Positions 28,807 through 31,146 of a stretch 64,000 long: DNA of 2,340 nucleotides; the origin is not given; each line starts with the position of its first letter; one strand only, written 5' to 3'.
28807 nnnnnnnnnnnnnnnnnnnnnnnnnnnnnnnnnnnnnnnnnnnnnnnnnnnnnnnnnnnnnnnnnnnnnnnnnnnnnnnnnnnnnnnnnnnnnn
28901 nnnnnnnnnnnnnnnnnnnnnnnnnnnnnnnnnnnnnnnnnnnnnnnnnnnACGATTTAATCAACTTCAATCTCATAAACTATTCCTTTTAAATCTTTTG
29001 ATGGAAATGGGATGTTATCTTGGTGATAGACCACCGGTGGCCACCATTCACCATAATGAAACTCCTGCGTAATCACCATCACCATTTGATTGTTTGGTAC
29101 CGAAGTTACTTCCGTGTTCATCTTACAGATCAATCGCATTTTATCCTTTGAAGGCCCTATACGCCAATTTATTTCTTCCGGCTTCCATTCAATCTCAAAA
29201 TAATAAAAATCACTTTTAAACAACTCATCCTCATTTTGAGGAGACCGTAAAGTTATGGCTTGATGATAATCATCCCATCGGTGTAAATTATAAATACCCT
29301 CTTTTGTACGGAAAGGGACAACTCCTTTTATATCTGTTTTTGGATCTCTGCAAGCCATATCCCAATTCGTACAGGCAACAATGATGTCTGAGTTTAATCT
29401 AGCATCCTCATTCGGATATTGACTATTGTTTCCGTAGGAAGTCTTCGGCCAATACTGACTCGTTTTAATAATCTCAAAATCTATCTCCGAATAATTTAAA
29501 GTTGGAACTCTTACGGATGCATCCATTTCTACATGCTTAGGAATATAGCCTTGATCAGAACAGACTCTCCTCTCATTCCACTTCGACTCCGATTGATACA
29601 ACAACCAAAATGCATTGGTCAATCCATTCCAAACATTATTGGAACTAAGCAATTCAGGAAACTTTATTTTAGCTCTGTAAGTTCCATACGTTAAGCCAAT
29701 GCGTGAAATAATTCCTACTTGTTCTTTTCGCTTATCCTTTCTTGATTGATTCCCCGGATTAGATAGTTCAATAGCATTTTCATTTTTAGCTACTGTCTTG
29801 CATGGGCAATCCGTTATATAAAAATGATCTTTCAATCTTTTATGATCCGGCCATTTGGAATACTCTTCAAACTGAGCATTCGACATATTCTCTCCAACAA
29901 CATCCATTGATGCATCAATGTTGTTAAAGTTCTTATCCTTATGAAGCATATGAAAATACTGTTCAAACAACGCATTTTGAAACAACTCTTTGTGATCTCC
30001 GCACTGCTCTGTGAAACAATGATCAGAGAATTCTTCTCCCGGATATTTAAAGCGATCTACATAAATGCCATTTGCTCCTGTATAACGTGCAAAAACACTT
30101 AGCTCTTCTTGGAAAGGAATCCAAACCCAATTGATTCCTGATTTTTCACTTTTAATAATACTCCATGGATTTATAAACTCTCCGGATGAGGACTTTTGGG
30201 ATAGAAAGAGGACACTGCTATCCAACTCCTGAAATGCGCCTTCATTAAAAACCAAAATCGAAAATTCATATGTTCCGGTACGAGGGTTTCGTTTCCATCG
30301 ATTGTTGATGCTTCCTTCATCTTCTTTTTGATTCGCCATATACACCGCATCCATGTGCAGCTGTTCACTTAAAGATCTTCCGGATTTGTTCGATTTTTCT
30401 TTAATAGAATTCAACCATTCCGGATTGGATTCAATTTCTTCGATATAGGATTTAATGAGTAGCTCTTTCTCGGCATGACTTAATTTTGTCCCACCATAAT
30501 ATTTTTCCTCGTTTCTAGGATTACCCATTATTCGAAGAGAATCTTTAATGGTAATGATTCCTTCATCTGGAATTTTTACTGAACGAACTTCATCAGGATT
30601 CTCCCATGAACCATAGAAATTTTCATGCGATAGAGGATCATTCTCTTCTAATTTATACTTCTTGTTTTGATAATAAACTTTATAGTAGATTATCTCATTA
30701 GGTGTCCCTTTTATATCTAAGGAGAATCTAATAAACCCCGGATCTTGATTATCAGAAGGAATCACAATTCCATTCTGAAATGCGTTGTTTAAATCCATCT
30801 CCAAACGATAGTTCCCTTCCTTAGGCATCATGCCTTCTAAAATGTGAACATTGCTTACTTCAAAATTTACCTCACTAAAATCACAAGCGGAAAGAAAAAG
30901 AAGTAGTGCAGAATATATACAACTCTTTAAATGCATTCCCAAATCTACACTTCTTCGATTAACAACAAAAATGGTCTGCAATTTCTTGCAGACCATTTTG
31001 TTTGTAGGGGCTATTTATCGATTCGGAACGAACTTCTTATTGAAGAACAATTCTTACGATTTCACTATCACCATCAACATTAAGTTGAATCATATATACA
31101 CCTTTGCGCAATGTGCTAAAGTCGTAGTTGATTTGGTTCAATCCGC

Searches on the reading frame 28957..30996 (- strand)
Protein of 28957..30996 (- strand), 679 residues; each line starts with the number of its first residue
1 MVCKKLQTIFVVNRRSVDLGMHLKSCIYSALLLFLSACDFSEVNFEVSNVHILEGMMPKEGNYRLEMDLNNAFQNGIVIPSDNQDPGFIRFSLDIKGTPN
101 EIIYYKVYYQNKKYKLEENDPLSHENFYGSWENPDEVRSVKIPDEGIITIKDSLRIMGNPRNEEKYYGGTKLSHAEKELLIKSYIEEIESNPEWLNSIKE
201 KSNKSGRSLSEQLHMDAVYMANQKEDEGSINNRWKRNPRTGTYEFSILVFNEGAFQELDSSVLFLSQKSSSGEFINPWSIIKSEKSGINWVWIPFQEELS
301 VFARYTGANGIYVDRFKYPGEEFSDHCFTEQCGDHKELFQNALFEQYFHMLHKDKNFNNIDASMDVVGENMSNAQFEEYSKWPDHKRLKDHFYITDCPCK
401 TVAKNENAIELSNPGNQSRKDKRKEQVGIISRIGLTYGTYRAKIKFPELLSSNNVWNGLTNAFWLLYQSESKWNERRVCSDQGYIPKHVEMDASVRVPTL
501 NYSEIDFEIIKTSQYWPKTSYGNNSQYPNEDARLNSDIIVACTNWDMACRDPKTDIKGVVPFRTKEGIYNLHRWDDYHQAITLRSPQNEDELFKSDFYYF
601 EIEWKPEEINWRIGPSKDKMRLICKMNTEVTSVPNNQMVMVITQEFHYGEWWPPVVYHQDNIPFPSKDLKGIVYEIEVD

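Call 8: search_protein_families(library=pfam, proteins=[window:28957-30996:-], max_evalue=0.001)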
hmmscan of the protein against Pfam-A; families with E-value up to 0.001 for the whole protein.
window:28957-30996:- (679 aa): 0 families

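Call 59: search_solved_structures(query=window:28957-30996:-, max_evalue=1)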
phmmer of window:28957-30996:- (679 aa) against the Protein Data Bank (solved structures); distinct sequences matched with E-value up to 1: 0.
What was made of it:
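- Tried and rejected: It has no PDB sequence hit (call 59) and no structure-prediction jobs were left.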

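Call 60: search_protein_families(library=pfam, proteins=[window:28957-30996:-], max_evalue=1)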
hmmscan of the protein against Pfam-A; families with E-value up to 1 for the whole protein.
window:28957-30996:- (679 aa): 1 family
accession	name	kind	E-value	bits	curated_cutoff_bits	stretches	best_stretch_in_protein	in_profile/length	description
PF00722.28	Glyco_hydro_16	-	0.009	15.9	22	0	590-636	104-148/175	Glycosyl hydrolases family 16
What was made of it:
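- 28957..30996 (-): 679-residue lipoprotein with a cryptic GH16-like region; convergent neighbour that travels with the system in the closest relatives. EIDFEI motif and a GH16 hit at E 0.009 only (call 60).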

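Call 72: search_protein_families(library=ncbifam, proteins=[window:28957-30996:-], max_evalue=0.1)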
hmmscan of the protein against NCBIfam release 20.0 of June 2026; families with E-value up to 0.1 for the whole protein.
window:28957-30996:- (679 aa): 0 families

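Call 75: find_homologous_proteins(query=window:28957-30996:-)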
Query window:28957-30996:- (679 aa): 934 proteins with E <= 0.001 among 7135 candidates; the best 120 are listed.
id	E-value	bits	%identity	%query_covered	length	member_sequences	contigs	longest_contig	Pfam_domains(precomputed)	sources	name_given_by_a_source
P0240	0.0e+0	1599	100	100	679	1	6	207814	-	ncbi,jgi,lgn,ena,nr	ncbi:MAG TPA: hypothetical protein PKH65_00170 [Bacteroidia bacterium]|nr:hypothetical protein [Bact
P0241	9.7e-273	925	60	95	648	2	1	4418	-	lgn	-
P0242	1.5e-169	584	42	97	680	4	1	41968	PF00722.29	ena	-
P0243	1.3e-168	581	44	91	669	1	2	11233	-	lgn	-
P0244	1.2e-166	574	44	91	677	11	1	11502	-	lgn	-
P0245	3.0e-166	573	41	96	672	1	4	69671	-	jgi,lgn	jgi:hypothetical protein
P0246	3.1e-166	573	42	96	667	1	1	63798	-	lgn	-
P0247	3.4e-165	569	42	97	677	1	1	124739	-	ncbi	-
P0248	3.7e-165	569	41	94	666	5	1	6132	-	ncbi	-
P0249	5.2e-165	569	42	96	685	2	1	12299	-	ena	-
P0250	1.6e-163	564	42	96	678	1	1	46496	-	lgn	-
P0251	2.1e-163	563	42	91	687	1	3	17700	-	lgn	-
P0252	7.9e-163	562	42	96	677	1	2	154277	-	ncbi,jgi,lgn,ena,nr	ncbi:MAG TPA: hypothetical protein VNZ49_05670 [Bacteroidia bacterium]|jgi:hypothetical protein|nr:h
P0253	1.5e-162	561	41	97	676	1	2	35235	-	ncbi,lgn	ncbi:MAG TPA: hypothetical protein VGF30_00950 [Bacteroidia bacterium]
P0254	3.7e-162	559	41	97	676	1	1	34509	-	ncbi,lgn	-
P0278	9.1e-159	548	41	97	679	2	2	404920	-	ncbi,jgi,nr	ncbi:MAG: hypothetical protein K0S53_995 [Bacteroidetes bacterium]|jgi:hypothetical protein|nr:hypot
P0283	4.0e-158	546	42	96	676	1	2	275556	PF00722.29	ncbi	-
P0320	9.7e-156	538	41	96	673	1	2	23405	PF00722.29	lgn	-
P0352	9.2e-154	532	42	97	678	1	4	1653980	-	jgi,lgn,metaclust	metaclust:\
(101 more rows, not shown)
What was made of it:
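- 28957..30996 (-): 934 homologues, three with PF00722 (call 75).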

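Call 76: find_encoding_contigs(protein=P0252, flank=6000, max_places=1)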
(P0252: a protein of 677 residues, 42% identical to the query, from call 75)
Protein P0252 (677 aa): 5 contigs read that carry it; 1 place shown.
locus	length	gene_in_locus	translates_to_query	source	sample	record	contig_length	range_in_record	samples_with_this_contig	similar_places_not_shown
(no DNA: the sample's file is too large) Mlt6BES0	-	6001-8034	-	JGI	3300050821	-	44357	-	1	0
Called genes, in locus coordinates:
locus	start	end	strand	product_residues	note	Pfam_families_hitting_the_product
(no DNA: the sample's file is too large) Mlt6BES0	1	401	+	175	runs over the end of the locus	PF02620:YceD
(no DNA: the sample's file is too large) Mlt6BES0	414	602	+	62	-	PF01783:Ribosomal_L32p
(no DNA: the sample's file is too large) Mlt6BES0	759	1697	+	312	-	PF02504:FA_synthesis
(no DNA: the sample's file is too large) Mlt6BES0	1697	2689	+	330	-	PF00108:Thiolase_N, PF08545:ACP_syn_III, PF08541:ACP_syn_III_C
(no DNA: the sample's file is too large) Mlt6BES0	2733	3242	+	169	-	PF00364:Biotin_lipoyl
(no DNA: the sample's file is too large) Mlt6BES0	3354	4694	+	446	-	PF00289:Biotin_carb_N, PF02786:CPSase_L_D2, PF02222:ATP-grasp, PF07478:Dala_Dala_lig_C (weak), PF02785:Biotin_carb_C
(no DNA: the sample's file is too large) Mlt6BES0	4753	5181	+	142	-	-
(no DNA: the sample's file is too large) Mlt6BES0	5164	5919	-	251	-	PF00535:Glycos_transf_2, PF10111:Glyco_tranf_2_2 (faint)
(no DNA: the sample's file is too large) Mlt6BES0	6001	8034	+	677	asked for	-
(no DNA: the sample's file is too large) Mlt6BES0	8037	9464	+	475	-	PF03062:MBOAT, PF13813:MBOAT_2 (weak)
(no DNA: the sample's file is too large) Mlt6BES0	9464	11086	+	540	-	PF16822:ALGX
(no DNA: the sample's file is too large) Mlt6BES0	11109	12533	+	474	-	PF03062:MBOAT, PF13813:MBOAT_2 (weak)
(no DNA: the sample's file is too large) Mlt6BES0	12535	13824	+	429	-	PF16822:ALGX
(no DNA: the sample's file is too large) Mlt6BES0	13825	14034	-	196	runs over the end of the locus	PF12710:HAD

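Call 77: find_encoding_contigs(protein=P0278, flank=6000, max_places=1)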
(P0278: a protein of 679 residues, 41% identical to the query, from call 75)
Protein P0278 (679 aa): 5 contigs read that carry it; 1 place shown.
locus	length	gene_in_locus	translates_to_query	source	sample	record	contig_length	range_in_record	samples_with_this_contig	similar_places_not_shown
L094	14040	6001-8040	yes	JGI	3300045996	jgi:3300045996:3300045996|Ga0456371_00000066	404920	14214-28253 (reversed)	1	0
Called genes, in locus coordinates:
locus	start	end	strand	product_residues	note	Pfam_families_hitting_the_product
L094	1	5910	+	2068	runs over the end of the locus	PF01835:MG2, PF00207:A2M, PF17973:bMG10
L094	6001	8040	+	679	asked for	-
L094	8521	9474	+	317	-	PF03062:MBOAT, PF13813:MBOAT_2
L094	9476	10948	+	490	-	PF16822:ALGX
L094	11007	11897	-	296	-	PF13369:Transglut_core2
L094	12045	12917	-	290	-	PF01048:PNP_UDP_1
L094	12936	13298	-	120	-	PF01219:DAGK_prokar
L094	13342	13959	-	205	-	PF07099:DUF1361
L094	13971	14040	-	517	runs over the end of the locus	PF13687:DUF4153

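Call 78: find_encoding_contigs(protein=P0352, flank=6000, max_places=1)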
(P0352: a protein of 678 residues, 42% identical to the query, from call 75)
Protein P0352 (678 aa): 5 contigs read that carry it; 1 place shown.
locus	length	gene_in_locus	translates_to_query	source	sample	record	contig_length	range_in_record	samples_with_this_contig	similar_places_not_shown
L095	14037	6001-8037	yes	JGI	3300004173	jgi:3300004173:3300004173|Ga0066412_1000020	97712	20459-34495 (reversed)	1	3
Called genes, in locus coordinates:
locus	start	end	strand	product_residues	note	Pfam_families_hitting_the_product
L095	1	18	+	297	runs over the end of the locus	PF25087:GMPPB_C (faint), PF14602:Hexapep_2 (faint), PF00132:Hexapep (weak), PF25084:LbH_EIF2B, PF00132:Hexapep (weak)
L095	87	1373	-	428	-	PF00155:Aminotran_1_2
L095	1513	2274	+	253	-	PF01734:Patatin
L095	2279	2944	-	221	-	-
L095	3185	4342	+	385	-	PF00989:PAS (weak), PF08448:PAS_4, PF13426:PAS_9 (weak), PF07228:SpoIIE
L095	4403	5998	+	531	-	PF04932:Wzy_C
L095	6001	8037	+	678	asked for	-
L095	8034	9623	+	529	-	-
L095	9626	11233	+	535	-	-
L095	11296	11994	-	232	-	PF13489:Methyltransf_23, PF13847:Methyltransf_31, PF08241:Methyltransf_11, PF08242:Methyltransf_12, PF13649:Methyltransf_25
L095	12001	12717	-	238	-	PF00535:Glycos_transf_2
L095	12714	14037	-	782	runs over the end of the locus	PF19830:DUF6311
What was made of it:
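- A Wzy_C gene lies in one related neighbourhood (call 78).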
